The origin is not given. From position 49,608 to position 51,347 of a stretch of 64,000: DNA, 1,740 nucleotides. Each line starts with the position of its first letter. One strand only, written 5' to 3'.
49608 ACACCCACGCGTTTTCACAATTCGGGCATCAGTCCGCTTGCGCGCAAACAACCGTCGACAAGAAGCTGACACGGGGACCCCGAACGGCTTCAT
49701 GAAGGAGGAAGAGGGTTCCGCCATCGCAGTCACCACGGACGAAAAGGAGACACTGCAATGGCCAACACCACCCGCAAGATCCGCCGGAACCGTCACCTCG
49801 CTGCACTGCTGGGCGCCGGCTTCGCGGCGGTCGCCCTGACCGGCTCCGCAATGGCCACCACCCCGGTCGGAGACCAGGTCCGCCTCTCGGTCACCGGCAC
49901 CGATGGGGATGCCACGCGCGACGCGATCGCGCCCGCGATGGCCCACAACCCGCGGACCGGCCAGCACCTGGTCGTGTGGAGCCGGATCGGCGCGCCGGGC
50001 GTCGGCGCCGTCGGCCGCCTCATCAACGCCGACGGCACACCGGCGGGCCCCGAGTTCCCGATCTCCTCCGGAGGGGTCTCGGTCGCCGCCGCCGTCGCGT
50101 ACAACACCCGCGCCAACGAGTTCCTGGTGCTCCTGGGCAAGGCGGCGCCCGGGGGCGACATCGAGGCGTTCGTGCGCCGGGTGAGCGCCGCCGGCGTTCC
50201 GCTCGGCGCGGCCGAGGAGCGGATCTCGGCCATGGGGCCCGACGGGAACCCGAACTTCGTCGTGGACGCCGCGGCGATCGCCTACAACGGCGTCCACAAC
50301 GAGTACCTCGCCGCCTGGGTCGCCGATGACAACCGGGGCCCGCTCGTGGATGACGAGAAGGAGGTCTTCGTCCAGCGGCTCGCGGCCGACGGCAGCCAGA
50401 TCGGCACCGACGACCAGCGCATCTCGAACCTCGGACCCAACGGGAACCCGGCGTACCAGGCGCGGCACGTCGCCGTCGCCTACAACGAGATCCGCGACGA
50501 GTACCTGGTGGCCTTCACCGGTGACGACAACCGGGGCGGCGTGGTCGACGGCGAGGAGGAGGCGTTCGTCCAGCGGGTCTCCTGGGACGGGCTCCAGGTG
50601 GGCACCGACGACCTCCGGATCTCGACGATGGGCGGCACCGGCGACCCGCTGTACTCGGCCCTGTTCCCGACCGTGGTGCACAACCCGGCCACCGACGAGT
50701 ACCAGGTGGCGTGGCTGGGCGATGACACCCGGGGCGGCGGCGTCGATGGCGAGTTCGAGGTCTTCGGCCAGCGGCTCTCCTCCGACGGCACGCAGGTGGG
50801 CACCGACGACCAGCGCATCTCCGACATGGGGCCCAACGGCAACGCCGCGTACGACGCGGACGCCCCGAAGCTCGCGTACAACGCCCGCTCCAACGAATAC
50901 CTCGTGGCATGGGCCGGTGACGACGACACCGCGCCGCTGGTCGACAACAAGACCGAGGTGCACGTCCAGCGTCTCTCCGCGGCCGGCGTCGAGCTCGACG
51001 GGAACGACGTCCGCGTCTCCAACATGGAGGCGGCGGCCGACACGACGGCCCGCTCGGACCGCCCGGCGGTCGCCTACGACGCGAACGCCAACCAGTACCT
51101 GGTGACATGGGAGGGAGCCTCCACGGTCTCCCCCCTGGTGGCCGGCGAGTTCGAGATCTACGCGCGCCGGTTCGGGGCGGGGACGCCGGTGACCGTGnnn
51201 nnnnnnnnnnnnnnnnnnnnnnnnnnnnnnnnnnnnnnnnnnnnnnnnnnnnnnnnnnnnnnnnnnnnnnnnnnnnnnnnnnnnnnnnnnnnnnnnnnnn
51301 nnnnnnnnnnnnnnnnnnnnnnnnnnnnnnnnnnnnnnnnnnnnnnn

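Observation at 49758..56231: Three tandem paralogous secreted proteins with propeller-like repeats and a shared C-terminal architecture that I cannot assign to a family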

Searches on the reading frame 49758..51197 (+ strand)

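Call 61: search_protein_families(library=phrogs, proteins=[window:49758-51197:+], max_evalue=1)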
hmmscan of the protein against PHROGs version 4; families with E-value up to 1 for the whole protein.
window:49758-51197:+ (480 aa): 5 families
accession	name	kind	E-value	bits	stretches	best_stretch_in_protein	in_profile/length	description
phrog_36072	-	unknown function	0.04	14.2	0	128-172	99-142/301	-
phrog_16092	-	unknown function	0.13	13.2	1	9-52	17-59/74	-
phrog_15461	-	unknown function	0.23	12.4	1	378-456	16-94/132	-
phrog_7094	-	unknown function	0.35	12.3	0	294-318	36-60/78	-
phrog_24912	-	unknown function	0.44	11.5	0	403-416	28-41/45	-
